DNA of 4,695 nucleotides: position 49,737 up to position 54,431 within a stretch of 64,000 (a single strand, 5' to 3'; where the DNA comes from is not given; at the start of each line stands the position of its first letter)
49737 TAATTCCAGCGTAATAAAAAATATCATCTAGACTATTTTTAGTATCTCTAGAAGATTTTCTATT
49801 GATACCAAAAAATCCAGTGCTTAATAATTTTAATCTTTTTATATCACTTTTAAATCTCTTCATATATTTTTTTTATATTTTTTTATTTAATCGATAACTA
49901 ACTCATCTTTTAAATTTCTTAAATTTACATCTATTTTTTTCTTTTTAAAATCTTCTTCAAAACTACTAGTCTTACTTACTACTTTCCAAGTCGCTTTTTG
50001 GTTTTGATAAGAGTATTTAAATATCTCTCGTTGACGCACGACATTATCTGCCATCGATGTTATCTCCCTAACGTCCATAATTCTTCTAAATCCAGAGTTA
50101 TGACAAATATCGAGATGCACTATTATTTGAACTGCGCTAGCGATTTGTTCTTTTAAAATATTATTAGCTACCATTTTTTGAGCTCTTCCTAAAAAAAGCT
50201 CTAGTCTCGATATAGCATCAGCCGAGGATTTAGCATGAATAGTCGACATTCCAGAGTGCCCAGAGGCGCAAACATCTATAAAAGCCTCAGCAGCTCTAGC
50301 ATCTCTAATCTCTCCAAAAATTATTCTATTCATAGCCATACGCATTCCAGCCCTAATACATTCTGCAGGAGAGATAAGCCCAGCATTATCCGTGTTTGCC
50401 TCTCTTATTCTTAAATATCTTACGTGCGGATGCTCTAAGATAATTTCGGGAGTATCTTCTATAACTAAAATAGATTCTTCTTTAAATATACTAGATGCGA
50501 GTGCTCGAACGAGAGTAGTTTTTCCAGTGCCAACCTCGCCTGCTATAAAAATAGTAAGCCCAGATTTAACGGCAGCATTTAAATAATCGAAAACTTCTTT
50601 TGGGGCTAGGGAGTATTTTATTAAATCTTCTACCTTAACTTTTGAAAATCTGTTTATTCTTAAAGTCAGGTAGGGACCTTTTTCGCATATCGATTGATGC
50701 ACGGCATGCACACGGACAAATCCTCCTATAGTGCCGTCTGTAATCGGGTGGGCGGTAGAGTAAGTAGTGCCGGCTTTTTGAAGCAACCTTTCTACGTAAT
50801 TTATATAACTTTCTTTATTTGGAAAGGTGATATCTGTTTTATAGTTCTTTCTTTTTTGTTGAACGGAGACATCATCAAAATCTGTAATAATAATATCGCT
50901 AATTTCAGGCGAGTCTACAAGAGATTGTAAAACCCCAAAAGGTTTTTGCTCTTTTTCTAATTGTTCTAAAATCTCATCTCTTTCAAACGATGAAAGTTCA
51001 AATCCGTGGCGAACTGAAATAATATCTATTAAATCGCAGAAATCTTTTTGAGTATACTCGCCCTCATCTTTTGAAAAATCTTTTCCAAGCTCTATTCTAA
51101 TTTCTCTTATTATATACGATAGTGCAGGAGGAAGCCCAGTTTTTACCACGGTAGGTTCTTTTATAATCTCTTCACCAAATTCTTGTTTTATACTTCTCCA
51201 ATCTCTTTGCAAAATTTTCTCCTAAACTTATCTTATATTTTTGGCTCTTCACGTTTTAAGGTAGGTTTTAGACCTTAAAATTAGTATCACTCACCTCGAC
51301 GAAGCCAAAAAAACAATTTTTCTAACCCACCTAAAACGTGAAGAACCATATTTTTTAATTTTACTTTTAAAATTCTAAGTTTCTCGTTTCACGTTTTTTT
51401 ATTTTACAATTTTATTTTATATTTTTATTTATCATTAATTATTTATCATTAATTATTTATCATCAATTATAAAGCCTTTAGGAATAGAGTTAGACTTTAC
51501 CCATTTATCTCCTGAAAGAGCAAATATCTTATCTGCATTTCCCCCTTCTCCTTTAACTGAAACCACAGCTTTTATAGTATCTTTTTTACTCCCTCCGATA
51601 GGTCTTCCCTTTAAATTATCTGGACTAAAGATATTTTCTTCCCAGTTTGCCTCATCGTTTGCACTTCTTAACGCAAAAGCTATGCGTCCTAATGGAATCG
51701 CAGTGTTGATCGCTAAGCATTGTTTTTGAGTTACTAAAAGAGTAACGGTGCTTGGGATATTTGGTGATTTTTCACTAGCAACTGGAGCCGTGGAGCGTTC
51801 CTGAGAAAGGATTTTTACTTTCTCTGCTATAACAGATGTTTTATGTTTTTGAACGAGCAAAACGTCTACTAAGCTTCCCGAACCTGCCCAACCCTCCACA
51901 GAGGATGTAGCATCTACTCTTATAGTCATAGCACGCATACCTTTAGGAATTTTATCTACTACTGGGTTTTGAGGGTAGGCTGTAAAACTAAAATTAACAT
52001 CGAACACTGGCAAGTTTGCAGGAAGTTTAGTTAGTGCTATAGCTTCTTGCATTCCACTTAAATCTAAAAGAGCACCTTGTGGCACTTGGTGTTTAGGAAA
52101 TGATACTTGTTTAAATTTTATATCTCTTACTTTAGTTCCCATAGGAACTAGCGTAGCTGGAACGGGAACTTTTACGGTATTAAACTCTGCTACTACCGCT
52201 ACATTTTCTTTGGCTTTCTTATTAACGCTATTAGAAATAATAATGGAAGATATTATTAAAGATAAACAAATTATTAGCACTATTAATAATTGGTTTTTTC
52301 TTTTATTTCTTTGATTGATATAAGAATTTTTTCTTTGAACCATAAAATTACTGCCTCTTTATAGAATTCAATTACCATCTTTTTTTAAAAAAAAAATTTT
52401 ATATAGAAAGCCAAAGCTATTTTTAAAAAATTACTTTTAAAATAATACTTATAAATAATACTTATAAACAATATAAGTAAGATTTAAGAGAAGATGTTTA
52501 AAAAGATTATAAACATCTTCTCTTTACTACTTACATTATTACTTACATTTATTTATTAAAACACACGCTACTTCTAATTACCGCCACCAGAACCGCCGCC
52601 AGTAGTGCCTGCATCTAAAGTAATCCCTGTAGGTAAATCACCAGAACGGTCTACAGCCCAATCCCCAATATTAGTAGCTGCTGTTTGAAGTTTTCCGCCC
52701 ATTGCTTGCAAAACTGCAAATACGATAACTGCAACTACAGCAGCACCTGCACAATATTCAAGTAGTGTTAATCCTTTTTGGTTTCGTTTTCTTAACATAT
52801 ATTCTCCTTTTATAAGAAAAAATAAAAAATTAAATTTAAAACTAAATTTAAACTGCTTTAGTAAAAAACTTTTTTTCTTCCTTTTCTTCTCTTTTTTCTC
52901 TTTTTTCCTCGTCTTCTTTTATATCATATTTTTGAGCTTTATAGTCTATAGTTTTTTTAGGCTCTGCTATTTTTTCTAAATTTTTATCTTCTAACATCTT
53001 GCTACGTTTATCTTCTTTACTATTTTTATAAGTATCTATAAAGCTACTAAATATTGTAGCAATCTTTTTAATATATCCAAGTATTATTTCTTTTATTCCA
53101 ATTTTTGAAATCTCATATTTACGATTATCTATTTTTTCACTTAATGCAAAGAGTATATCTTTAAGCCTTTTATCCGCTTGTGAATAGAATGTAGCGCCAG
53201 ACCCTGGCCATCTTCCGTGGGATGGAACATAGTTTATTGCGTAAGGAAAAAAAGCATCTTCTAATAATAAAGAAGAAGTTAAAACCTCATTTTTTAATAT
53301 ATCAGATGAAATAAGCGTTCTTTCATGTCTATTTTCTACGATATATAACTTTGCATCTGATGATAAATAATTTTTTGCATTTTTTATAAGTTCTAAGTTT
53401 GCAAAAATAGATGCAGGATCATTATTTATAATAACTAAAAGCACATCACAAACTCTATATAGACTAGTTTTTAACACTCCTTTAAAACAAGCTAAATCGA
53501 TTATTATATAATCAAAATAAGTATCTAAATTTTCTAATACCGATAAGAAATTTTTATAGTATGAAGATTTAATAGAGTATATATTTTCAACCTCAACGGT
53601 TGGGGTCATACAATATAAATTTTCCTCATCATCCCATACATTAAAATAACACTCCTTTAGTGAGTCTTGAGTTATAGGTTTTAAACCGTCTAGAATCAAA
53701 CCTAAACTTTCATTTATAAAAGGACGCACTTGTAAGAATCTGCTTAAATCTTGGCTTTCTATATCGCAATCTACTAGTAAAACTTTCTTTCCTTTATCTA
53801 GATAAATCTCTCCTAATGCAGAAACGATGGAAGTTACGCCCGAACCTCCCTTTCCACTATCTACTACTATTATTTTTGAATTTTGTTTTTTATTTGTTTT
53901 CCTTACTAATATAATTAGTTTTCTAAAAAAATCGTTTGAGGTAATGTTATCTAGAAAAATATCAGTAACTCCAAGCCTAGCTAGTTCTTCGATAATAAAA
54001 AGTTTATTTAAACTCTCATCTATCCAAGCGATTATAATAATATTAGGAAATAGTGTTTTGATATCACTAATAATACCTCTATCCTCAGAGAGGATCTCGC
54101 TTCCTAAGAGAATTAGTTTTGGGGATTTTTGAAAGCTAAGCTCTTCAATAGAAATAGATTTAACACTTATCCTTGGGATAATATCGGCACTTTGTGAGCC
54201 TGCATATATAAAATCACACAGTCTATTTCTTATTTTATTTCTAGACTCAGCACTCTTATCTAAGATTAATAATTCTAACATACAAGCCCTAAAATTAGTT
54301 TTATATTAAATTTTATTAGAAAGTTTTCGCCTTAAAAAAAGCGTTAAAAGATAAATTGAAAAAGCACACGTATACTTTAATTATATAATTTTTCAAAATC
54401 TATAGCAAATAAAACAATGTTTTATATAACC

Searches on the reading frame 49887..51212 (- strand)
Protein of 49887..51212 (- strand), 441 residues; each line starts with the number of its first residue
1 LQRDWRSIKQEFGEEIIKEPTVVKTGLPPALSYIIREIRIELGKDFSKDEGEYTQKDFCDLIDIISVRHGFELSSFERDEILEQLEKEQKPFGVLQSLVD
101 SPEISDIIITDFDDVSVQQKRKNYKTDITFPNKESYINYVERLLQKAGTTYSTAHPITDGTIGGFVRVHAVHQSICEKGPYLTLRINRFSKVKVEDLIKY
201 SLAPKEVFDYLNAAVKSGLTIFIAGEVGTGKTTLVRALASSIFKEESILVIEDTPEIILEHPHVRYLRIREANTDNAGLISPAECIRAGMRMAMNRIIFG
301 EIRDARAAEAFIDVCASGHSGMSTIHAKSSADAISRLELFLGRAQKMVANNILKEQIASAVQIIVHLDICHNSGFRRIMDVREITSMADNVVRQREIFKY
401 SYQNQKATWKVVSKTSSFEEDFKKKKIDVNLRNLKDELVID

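Call 17: search_protein_families(library=pfam, proteins=[window:49887-51212:-])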
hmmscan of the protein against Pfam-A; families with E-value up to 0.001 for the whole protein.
window:49887-51212:- (441 aa): 5 families
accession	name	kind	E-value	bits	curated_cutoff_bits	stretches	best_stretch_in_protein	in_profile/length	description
PF00437.27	T2SSE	-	5.5e-31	108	24.9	1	178-367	103-277/370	Type II/IV secretion system protein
PF13191.12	AAA_16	-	5.1e-05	24.3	32.6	1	208-257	13-63/167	AAA ATPase domain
PF02367.23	TsaE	-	0.0005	20.5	26.6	1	210-242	13-45/128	Threonylcarbamoyl adenosine biosynthesis protein TsaE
PF00005.33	ABC_tran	-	0.00075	20.5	25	0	211-252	4-45/137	ABC transporter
PF20720.3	nSTAND3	-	0.00087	19.5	27.2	0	217-257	16-56/155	Novel STAND NTPase 3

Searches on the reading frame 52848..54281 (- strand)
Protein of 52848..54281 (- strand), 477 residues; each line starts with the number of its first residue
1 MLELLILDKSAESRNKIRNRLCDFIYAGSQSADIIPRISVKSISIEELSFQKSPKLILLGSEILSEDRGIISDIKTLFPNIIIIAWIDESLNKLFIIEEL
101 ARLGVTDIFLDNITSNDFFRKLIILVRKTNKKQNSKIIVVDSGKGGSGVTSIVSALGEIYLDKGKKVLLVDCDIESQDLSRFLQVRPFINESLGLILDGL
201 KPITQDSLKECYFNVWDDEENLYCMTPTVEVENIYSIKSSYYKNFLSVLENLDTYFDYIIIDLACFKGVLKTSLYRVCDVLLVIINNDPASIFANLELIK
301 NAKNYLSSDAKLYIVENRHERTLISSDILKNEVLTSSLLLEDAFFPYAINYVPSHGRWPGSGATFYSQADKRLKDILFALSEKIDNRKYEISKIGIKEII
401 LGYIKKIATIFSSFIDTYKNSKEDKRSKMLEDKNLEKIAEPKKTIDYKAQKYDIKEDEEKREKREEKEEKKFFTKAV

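Call 63: find_encoding_contigs(protein=window:52848-54281:-, flank=10000, max_places=6)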
Protein window:52848-54281:- (477 aa): 1 contig read that carries it; 1 place shown.
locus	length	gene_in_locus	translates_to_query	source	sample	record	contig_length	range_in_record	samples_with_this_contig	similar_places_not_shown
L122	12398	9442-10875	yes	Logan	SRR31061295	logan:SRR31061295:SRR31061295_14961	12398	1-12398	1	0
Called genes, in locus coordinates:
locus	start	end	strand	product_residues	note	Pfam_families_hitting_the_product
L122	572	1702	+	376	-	PF00712:DNA_pol3_beta, PF02767:DNA_pol3_beta_2, PF02768:DNA_pol3_beta_3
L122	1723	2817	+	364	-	PF02463:SMC_N, PF13175:AAA_15, PF13476:AAA_23, PF13514:AAA_27 (faint), PF13304:AAA_21 (faint)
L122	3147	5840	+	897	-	PF01751:Toprim, PF01131:Topoisom_bac, PF13368:Toprim_C_rpt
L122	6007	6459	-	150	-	-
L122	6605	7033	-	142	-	-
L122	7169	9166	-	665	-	PF02366:PMT, PF13231:PMT_2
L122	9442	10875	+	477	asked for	PF06564:CBP_BcsQ (weak), PF10609:ParA (weak), PF13614:AAA_31, PF01656:CbiA (weak), PF09140:MipZ (faint)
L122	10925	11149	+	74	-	PF04964:Flp_Fap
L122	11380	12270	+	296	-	PF16976:RcpC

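Call 66: list_cluster_members(proteins=[window:52848-54281:-, window:54557-56554:+, window:57883-60576:-, window:60906-62000:-, window:25449-26924:-, window:21742-22854:+, window:16605-17993:+, window:12793-14499:-, window:8035-10056:-, window:3722-6103:+])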
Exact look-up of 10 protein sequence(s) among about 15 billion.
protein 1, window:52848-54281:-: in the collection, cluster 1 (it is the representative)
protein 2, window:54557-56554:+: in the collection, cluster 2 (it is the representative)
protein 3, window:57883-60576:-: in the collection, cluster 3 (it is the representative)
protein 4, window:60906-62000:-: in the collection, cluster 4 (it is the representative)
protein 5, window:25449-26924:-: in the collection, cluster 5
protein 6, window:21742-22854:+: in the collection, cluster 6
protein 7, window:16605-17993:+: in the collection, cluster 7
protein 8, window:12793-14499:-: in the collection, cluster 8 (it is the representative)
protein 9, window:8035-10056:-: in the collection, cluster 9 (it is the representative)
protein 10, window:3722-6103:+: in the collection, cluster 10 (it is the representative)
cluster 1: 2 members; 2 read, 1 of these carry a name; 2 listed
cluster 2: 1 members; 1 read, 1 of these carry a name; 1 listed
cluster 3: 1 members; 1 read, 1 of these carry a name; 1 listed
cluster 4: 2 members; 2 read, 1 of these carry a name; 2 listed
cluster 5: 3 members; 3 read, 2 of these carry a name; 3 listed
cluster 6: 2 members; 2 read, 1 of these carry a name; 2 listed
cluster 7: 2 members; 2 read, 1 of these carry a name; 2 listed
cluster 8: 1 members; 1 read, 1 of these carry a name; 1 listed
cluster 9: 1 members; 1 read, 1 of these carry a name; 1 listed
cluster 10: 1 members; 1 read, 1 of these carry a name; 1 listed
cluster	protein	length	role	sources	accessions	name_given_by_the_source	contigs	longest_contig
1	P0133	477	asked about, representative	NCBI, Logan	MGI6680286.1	MAG: AAA family ATPase [Bdellovibrionota bacterium]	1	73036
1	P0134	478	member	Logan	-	-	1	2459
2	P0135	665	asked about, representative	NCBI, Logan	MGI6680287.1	MAG: ArnT family glycosyltransferase [Bdellovibrionota bacterium]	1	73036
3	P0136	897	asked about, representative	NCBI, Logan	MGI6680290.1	MAG: type I DNA topoisomerase [Bdellovibrionota bacterium]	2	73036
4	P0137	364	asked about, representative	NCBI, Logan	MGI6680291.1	MAG: DNA replication/repair protein RecF [Bdellovibrionota bacterium]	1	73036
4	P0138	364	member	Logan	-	-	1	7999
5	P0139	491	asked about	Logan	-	-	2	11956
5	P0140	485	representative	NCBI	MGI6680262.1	MAG: phosphomannomutase [Bdellovibrionota bacterium]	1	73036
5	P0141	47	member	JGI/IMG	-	hypothetical protein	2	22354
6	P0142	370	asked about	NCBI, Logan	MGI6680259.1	MAG: hypothetical protein ACOX3T_02040 [Bdellovibrionota bacterium]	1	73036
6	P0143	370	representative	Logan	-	-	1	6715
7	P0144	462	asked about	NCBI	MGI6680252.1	MAG: flagellar filament capping protein FliD [Bdellovibrionota bacterium]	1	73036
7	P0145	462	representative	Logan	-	-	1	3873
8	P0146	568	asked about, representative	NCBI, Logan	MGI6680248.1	MAG: murein biosynthesis integral membrane protein MurJ [Bdellovibrionota bacterium]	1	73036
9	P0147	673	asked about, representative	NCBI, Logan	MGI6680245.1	MAG: excinuclease ABC subunit UvrB [Bdellovibrionota bacterium]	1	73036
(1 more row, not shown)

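Call 67: find_encoding_contigs(protein=P0134, flank=10000, max_places=4)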
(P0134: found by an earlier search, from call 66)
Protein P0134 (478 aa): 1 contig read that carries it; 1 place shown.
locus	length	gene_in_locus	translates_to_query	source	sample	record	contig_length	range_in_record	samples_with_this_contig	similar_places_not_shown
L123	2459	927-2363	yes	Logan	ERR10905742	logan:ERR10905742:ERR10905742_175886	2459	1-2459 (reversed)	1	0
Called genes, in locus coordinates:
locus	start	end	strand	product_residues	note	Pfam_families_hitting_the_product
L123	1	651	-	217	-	?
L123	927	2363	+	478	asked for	PF06564:CBP_BcsQ (weak), PF10609:ParA (weak), PF13614:AAA_31, PF01656:CbiA (weak), PF09140:MipZ (faint)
